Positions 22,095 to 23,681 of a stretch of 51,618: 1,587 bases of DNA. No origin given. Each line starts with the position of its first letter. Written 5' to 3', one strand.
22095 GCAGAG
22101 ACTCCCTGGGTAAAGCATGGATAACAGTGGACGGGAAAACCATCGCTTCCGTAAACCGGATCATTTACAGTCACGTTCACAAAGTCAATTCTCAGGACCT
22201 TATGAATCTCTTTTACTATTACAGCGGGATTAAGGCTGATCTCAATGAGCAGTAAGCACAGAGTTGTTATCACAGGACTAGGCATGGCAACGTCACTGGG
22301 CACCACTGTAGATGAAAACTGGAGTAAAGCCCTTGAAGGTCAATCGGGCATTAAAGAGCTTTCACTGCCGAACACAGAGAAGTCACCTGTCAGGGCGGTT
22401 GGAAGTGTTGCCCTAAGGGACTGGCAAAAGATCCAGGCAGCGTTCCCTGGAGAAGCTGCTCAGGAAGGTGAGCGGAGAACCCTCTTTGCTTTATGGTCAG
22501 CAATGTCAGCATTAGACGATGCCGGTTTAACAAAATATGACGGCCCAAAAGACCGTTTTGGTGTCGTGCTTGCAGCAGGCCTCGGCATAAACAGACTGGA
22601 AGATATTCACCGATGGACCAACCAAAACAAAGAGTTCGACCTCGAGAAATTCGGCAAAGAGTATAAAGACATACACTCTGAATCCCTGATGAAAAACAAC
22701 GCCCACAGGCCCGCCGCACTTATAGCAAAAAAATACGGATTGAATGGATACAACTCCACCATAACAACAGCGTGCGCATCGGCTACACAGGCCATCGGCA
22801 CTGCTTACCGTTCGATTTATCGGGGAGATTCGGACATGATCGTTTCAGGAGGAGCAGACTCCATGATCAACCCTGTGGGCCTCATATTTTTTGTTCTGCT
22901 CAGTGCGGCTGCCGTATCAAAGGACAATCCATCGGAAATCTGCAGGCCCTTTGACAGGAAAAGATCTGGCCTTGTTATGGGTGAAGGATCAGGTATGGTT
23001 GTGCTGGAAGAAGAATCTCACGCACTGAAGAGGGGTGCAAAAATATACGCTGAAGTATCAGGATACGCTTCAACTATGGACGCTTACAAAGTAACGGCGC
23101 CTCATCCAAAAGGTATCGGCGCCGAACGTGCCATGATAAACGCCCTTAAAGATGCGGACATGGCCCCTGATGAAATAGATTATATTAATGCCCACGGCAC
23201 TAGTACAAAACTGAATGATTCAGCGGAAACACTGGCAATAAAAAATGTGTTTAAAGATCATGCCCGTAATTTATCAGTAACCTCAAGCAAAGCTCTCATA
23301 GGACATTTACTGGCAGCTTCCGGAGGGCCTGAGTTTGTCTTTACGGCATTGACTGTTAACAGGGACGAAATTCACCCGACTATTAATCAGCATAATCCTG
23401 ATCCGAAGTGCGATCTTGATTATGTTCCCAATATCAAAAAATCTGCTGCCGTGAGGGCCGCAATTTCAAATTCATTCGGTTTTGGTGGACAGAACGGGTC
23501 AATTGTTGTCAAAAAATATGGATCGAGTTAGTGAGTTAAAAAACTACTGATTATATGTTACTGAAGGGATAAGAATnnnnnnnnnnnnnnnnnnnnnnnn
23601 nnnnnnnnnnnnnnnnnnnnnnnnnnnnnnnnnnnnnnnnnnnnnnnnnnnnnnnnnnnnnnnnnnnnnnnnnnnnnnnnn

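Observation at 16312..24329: Self-contained type II FAS/PKS-like elongation cassette with three KS paralogues and its own unusual carrier protein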

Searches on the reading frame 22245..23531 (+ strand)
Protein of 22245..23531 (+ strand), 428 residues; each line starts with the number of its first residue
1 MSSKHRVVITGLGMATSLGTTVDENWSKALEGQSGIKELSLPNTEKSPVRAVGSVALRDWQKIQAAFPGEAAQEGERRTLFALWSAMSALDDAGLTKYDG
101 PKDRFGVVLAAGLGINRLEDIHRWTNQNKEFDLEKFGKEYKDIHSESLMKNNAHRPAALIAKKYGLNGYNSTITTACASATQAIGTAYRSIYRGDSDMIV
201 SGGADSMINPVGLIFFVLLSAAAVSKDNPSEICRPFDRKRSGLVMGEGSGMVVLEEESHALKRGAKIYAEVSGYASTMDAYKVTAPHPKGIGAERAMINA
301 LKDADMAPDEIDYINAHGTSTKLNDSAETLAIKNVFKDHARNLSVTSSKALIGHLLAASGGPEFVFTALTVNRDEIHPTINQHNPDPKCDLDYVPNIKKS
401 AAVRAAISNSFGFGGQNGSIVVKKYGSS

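Call 3: search_protein_families(library=pfam, proteins=[window:22245-23531:+], max_evalue=0.01)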
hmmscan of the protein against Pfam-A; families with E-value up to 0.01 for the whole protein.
window:22245-23531:+ (428 aa): 3 families
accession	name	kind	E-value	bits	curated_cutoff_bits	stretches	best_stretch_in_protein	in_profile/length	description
PF00109.32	ketoacyl-synt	-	1.6e-41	143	20.8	1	5-260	2-252/252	Beta-ketoacyl synthase, N-terminal domain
PF02801.28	Ketoacyl-synt_C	-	2.6e-35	121.5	20.8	1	268-382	1-118/119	Beta-ketoacyl synthase, C-terminal domain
PF00108.29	Thiolase_N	-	8.1e-07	29.1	26.4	1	155-207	61-115/260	Thiolase, N-terminal domain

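Call 4: search_protein_families(library=ncbifam, proteins=[window:22245-23531:+], max_evalue=0.01)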
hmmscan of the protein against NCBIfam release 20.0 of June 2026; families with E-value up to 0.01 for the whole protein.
window:22245-23531:+ (428 aa): 45 families (the best 25 are shown)
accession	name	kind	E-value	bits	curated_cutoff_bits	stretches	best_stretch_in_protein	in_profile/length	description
TIGR03150.1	fabF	equivalog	1.3e-128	429.1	493.75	1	5-423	1-407/407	beta-ketoacyl-ACP synthase II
NF005589.0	PRK07314.1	subfamily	3.2e-125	418.1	387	1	3-425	2-412/413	beta-ketoacyl-ACP synthase II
NF004970.0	PRK06333.1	subfamily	1.3e-108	363.6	525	1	3-425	2-422/424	beta-ketoacyl-ACP synthase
NF006274.0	PRK08439.1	equivalog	2.1e-97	326.5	621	1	5-424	2-405/406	beta-ketoacyl-ACP synthase II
NF005076.0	PRK06501.1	equivalog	5.9e-92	308.8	629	1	7-424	13-422/425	beta-ketoacyl-ACP synthase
NF006434.0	PRK08722.1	equivalog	7.2e-82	275.4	759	1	3-424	2-413/414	beta-ketoacyl-ACP synthase II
NF006587.0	PRK09116.1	equivalog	9.8e-78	261.7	470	1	5-425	2-407/408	beta-ketoacyl-ACP synthase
NF005916.1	PRK07910.1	equivalog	5.9e-75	252.7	560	1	6-425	13-418/418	KasA/KasB family beta-ketoacyl-ACP synthase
NF006618.0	PRK09185.1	subfamily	1.4e-71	241.7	407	1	5-424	3-392/394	beta-ketoacyl-ACP synthase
NF005935.0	PRK07967.1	equivalog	7.4e-71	239.1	630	1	5-425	2-404/406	beta-ketoacyl-ACP synthase I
NF004618.0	PRK05952.1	equivalog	1.3e-69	235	455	1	6-424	3-382/384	beta-ketoacyl-ACP synthase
NF005490.0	PRK07103.1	equivalog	1.6e-65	221.8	445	1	4-424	3-412/414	polyketide beta-ketoacyl:acyl carrier protein synthase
NF058662.1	cispenta_AmcF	equivalog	5.8e-61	206.5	325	2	151-423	103-368/369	cispentacin biosynthesis acyltransferase subunit AmcF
NF045894.1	PKS_plus_SDR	equivalog_domain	3.1e-38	131.1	1740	1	160-423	156-425/1515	type I polyketide synthase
TIGR02813.1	omega_3_PfaA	subfamily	1.4e-33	114.9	1010.1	1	126-425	155-462/2582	polyketide-type polyunsaturated fatty acid synthase PfaA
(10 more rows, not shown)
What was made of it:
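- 22245..23531 (+): KS_B: an active elongating ketosynthase (Cys-His-His). NF005589 at 418 bits, above its cutoff of 387 (call 4).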

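Call 32: find_homologous_proteins(query=window:22245-23531:+, max_evalue=1e-20)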
Query window:22245-23531:+ (428 aa): 8000 proteins with E <= 1e-20 among 8000 candidates; the best 120 are listed.
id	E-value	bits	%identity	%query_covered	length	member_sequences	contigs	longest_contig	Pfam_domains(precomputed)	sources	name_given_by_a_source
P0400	9.2e-283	955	100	100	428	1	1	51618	PF00109.33,PF00108.30,PF02801.29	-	-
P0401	1.2e-248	843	88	99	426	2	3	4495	PF00109.33,PF00108.30,PF02801.29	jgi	jgi:3-oxoacyl-[acyl-carrier-protein] synthase II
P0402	3.4e-245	832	86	99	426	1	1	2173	PF00109.33,PF00108.30,PF02801.29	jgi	jgi:3-oxoacyl-[acyl-carrier-protein] synthase II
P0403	2.5e-226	769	80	99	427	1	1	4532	PF00109.33,PF00108.30,PF02801.29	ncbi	-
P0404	1.9e-214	730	75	99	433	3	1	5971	PF00109.33,PF00108.30,PF02801.29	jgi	jgi:3-oxoacyl-[acyl-carrier-protein] synthase II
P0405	4.7e-214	729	77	100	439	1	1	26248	PF00109.33,PF00108.30,PF02801.29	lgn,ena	-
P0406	8.6e-214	728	76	99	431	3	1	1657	PF00109.33,PF00108.30,PF02801.29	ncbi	-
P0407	2.0e-212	724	76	99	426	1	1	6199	PF00109.33,PF00108.30,PF02801.29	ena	-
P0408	4.7e-212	722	72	99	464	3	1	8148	PF00109.33,PF00108.30,PF02801.29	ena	-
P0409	4.7e-210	716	73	100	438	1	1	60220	PF00109.33,PF00108.30,PF02801.29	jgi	jgi:3-oxoacyl-[acyl-carrier-protein] synthase II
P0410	6.6e-210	715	74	99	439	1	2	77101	PF00109.33,PF00108.30,PF02801.29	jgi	jgi:3-oxoacyl-[acyl-carrier-protein] synthase II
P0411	9.1e-210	715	75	99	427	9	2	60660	PF00109.33,PF00108.30,PF02801.29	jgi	jgi:3-oxoacyl-[acyl-carrier-protein] synthase II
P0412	4.7e-209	713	74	99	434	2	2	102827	PF00109.33,PF00108.30,PF02801.29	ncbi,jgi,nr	ncbi:MAG: beta-ketoacyl-[acyl-carrier-protein] synthase family protein [Nitrospiraceae bacterium]|nr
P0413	5.5e-208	709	72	99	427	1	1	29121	PF00109.33,PF00108.30,PF02801.29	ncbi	-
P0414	6.7e-208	709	75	98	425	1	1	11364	PF00109.33,PF00108.30,PF02801.29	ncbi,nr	ncbi:MAG: beta-ketoacyl-[acyl-carrier-protein] synthase family protein, partial [Nitrospirae bacteri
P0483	1.3e-191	655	68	99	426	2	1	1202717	PF00109.33,PF00108.30,PF02801.29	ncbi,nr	ncbi:MAG: beta-ketoacyl-[acyl-carrier-protein] synthase family protein [Nitrospiraceae bacterium]|nr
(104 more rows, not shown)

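Call 33: find_encoding_contigs(protein=P0483, flank=10000, max_places=1)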
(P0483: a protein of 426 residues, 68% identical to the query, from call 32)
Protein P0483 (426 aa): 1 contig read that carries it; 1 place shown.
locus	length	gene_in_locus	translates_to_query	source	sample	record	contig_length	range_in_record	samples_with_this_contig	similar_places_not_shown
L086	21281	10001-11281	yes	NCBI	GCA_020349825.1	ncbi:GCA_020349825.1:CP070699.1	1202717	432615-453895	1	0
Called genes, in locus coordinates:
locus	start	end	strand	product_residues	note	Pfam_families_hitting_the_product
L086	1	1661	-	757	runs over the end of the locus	PF02272:DHHA1 (weak), PF00571:CBS, PF01743:PolyA_pol, PF12627:PolyA_pol_RNAbd (weak)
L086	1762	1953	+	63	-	-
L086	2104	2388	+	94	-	PF01541:GIY-YIG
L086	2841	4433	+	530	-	PF05496:RuvB_N (weak), PF13191:AAA_16 (faint), PF13177:DNA_pol3_delta2, PF13401:AAA_22 (faint), PF13604:AAA_30 (weak), PF00004:AAA, PF22608:DNAX_ATPase_lid, PF12169:DNA_pol3_gamma3, +1 more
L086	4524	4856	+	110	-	PF02575:YbaB_DNA_bd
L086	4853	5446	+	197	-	PF00633:HHH (weak), PF21176:RecR_HhH, PF02132:RecR_ZnF, PF01751:Toprim, PF13662:Toprim_4, PF21175:RecR_C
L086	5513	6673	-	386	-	PF13685:Fe-ADH_2, PF01761:DHQ_synthase, PF24621:DHQS_C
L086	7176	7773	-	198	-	PF01264:Chorismate_synt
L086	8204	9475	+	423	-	PF00109:ketoacyl-synt, PF02801:Ketoacyl-synt_C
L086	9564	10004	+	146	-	PF07977:FabA, PF22818:ApeI-like (weak)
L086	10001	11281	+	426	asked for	PF00109:ketoacyl-synt, PF00108:Thiolase_N (weak), PF02801:Ketoacyl-synt_C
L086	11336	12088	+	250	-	PF00106:adh_short, PF08659:KR, PF13561:adh_short_C2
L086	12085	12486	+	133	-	PF01648:ACPS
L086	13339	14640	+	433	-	PF04055:Radical_SAM, PF06968:BATS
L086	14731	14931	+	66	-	PF02597:ThiS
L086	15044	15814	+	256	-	PF05690:ThiG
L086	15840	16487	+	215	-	PF02581:TMP-TENI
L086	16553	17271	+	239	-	PF01964:ThiC_Rad_SAM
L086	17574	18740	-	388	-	PF01436:NHL (faint)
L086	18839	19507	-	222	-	PF09699:Paired_CXXCH_1 (weak)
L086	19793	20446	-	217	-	PF02475:TRM5-TYW2_MTfase, PF01135:PCMT, PF01170:UPF0020, PF05175:MTS, PF03602:Cons_hypoth95, PF06325:PrmA, PF12847:Methyltransf_18, PF13847:Methyltransf_31, +9 more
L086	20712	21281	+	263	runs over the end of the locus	PF02634:FdhD-NarQ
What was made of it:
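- The thiamine genes after the cluster in L086 are not conserved in other loci (call 33).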

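Call 34: find_encoding_contigs(protein=P0412, flank=10000, max_places=1)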
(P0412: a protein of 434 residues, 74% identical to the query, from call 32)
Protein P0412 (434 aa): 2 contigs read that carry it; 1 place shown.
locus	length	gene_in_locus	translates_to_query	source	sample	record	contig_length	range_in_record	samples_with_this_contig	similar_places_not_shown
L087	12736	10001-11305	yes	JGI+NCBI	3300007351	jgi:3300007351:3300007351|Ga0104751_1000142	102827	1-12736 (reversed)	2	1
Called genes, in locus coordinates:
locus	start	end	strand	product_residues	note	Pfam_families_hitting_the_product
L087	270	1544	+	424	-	PF00109:ketoacyl-synt, PF02801:Ketoacyl-synt_C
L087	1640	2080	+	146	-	PF07977:FabA, PF22818:ApeI-like (weak)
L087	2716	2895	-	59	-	-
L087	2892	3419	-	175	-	PF06414:Zeta_toxin, PF13671:AAA_33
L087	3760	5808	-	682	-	-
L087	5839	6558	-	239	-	-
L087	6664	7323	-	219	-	PF07603:Lcl_C (weak)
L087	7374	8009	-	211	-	PF07603:Lcl_C (faint)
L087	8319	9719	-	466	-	PF00989:PAS (faint), PF08447:PAS_3, PF13426:PAS_9, PF00196:GerE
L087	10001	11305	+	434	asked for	PF00109:ketoacyl-synt, PF00108:Thiolase_N (weak), PF02801:Ketoacyl-synt_C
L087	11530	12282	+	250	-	PF00106:adh_short, PF08659:KR, PF13561:adh_short_C2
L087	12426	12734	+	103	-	?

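Call 61: find_encoding_contigs(protein=P0405, flank=10000, max_places=1)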
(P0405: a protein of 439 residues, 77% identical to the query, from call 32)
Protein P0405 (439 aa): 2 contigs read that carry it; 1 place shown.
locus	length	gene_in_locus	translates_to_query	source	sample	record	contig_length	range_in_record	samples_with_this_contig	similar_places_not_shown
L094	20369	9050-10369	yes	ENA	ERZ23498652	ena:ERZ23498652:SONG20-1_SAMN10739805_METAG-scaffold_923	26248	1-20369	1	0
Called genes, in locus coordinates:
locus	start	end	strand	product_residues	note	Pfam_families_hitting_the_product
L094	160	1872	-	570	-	PF01464:SLT, PF01476:LysM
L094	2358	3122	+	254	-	PF00106:adh_short, PF08659:KR, PF13561:adh_short_C2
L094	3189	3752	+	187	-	PF00550:PP-binding (weak)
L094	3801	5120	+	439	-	PF00109:ketoacyl-synt, PF02801:Ketoacyl-synt_C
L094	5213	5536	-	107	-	PF14520:HHH_5 (faint), PF12836:HHH_3, PF00633:HHH (faint)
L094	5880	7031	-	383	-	PF18911:PKD_4 (faint)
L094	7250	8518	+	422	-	PF00109:ketoacyl-synt, PF02801:Ketoacyl-synt_C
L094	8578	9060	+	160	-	PF07977:FabA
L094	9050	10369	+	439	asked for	PF00109:ketoacyl-synt, PF00108:Thiolase_N (weak), PF02801:Ketoacyl-synt_C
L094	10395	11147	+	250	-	PF00106:adh_short, PF08659:KR, PF13460:NAD_binding_10 (weak), PF13561:adh_short_C2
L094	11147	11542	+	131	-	PF01648:ACPS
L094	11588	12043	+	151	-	PF07977:FabA, PF22818:ApeI-like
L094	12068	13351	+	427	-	PF00109:ketoacyl-synt, PF02801:Ketoacyl-synt_C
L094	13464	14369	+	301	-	PF03279:Lip_A_acyltrans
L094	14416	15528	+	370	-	PF02684:LpxB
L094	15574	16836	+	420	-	PF04413:Glycos_transf_N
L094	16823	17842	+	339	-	PF02606:LpxK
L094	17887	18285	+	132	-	PF01894:YjbQ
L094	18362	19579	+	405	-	PF01637:ATPase_2 (faint), PF13173:AAA_14, PF13401:AAA_22 (faint), PF13635:DUF4143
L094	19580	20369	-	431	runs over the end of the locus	PF07690:MFS_1, PF11700:ATG22, PF07690:MFS_1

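Call 71: search_protein_families(library=ncbifam, proteins=[L094:13464-14369:+, L094:15574-16836:+, L094:12068-13351:+], max_evalue=0.00001)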
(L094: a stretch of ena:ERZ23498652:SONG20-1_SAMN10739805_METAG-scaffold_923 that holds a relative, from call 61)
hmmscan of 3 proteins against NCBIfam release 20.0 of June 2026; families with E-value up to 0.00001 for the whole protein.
L094:13464-14369:+ (301 aa): 17 families
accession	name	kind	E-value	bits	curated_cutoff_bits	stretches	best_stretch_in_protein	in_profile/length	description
NF006270.0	PRK08419.1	equivalog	2.3e-40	138.8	248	1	9-293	13-292/298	lipid A biosynthesis lauroyl acyltransferase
NF005120.0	PRK06553.1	equivalog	3.2e-39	135.1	273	1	8-290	29-307/308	lipid A biosynthesis lauroyl acyltransferase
NF006487.0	PRK08905.1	equivalog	1.5e-35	122.6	281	1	10-297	7-281/290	lysophospholipid acyltransferase family protein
NF004569.0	PRK05906.1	equivalog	1.5e-33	116.3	439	1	3-291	18-314/454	lipid A biosynthesis lauroyl acyltransferase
TIGR02207.1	lipid_A_htrB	subfamily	4.5e-24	85.3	297.8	1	9-293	21-295/303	LpxL/LpxP family Kdo(2)-lipid IV(A) lauroyl/palmitoleoyl acyltransferase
NF005340.0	PRK06860.1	subfamily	3.9e-23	82.1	398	1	9-293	28-301/309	lipid A biosynthesis lauroyl acyltransferase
NF005150.0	PRK06628.1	equivalog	4.5e-22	78.8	350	1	108-291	108-290/290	lipid A biosynthesis lauroyl acyltransferase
NF005919.0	PRK07920.1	equivalog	2.4e-19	69.5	209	1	3-290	15-294/311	phosphatidylinositol mannoside acyltransferase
NF006438.0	PRK08734.1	equivalog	4.7e-19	68.5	363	1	11-290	16-286/305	lauroyl acyltransferase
NF006432.0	PRK08706.1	equivalog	1e-18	67.6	384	1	6-291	4-280/289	lipid A biosynthesis lauroyl acyltransferase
NF004190.0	PRK05645.1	equivalog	1.4e-17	63.8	377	1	11-292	15-287/295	lysophospholipid acyltransferase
NF006437.0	PRK08733.1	equivalog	5e-16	58.7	540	1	3-294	22-299/306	LpxL/LpxP family Kdo(2)-lipid IV(A) lauroyl/palmitoleoyl acyltransferase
NF005952.0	PRK08025.1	equivalog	8.1e-16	58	517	1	10-291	27-296/306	kdo(2)-lipid IV(A) palmitoleoyltransferase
NF004191.0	PRK05646.1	equivalog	9.8e-14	51.2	491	1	8-294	24-301/310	lipid A biosynthesis lauroyl acyltransferase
NF005399.0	PRK06946.1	subfamily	4.9e-13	49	343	1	11-291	15-285/294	lipid A biosynthesis lauroyl acyltransferase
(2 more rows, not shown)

L094:15574-16836:+ (420 aa): 5 families
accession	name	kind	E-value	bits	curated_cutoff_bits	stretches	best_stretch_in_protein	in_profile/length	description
NF004388.0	PRK05749.1-4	equivalog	1.9e-98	329.8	438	1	15-413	30-417/425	lipid IV(A) 3-deoxy-D-manno-octulosonic acid transferase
NF004386.0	PRK05749.1-2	equivalog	3e-85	286.5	524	1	16-416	30-426/433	lipid IV(A) 3-deoxy-D-manno-octulosonic acid transferase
NF004389.0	PRK05749.1-5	equivalog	4.2e-74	249.8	363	1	21-393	34-387/402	lipid IV(A) 3-deoxy-D-manno-octulosonic acid transferase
NF004385.0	PRK05749.1-1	equivalog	4.5e-74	249.6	590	1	10-417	25-420/425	lipid IV(A) 3-deoxy-D-manno-octulosonic acid transferase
NF004387.0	PRK05749.1-3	equivalog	2.3e-63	214.5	617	1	12-417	34-423/440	lipid IV(A) 3-deoxy-D-manno-octulosonic acid transferase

L094:12068-13351:+ (427 aa): 20 families
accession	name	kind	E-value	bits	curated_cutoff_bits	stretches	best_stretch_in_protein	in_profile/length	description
TIGR03150.1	fabF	equivalog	2.6e-57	194.3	493.75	1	3-424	1-406/407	beta-ketoacyl-ACP synthase II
NF005589.0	PRK07314.1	subfamily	7e-55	186.4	387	1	2-424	3-409/413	beta-ketoacyl-ACP synthase II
NF004970.0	PRK06333.1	subfamily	2.9e-48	164.8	525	1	2-424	3-419/424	beta-ketoacyl-ACP synthase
NF006274.0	PRK08439.1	equivalog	2e-43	148.7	621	1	3-424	2-403/406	beta-ketoacyl-ACP synthase II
NF005076.0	PRK06501.1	equivalog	1.4e-40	139.4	629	1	5-424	13-420/425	beta-ketoacyl-ACP synthase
NF006434.0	PRK08722.1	equivalog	2.2e-33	115.7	759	1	141-424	124-411/414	beta-ketoacyl-ACP synthase II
NF004618.0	PRK05952.1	equivalog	2.4e-33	115.6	455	1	194-424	160-380/384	beta-ketoacyl-ACP synthase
NF006587.0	PRK09116.1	equivalog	2.9e-33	115.2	470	1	175-424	158-404/408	beta-ketoacyl-ACP synthase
NF005916.1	PRK07910.1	equivalog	4e-32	111.7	560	1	182-422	172-413/418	KasA/KasB family beta-ketoacyl-ACP synthase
NF005490.0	PRK07103.1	equivalog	5.4e-32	111.4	445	1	145-425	133-411/414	polyketide beta-ketoacyl:acyl carrier protein synthase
NF005935.0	PRK07967.1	equivalog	1.4e-30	106.5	630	1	3-424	2-401/406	beta-ketoacyl-ACP synthase I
NF058662.1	cispenta_AmcF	equivalog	4.1e-28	98.4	325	1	235-425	177-368/369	cispentacin biosynthesis acyltransferase subunit AmcF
NF006618.0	PRK09185.1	subfamily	9.7e-25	87.4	407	1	159-424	139-390/394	beta-ketoacyl-ACP synthase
NF045894.1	PKS_plus_SDR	equivalog_domain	8.7e-21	73.3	1740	1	187-386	179-378/1515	type I polyketide synthase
NF041183.1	Pks2_ls1_myc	equivalog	2.9e-19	67.5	2400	1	172-392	164-380/2086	sulfolipid-1 biosynthesis phthioceranic/hydroxyphthioceranic acid synthase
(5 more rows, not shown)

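Call 73: search_protein_families(library=pfam, proteins=[L094:5880-7031:-, L094:17887-18285:+], max_evalue=0.0001)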
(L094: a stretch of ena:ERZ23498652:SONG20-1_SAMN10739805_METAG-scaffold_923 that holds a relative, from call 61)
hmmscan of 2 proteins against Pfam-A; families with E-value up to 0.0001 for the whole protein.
L094:5880-7031:- (383 aa): 2 families
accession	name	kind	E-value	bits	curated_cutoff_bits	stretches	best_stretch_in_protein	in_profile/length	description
PF18911.6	PKD_4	-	1.3e-05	25.5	27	0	218-245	57-83/85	PKD domain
PF22091.2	DUF6941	-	9.3e-05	23.2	27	0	164-233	53-116/125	Family of unknown function (DUF6941)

L094:17887-18285:+ (132 aa): 1 family
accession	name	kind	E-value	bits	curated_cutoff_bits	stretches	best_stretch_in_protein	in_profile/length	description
PF01894.22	UPF0047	-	2.4e-45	153.9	27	1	17-129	1-117/117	Uncharacterised protein family UPF0047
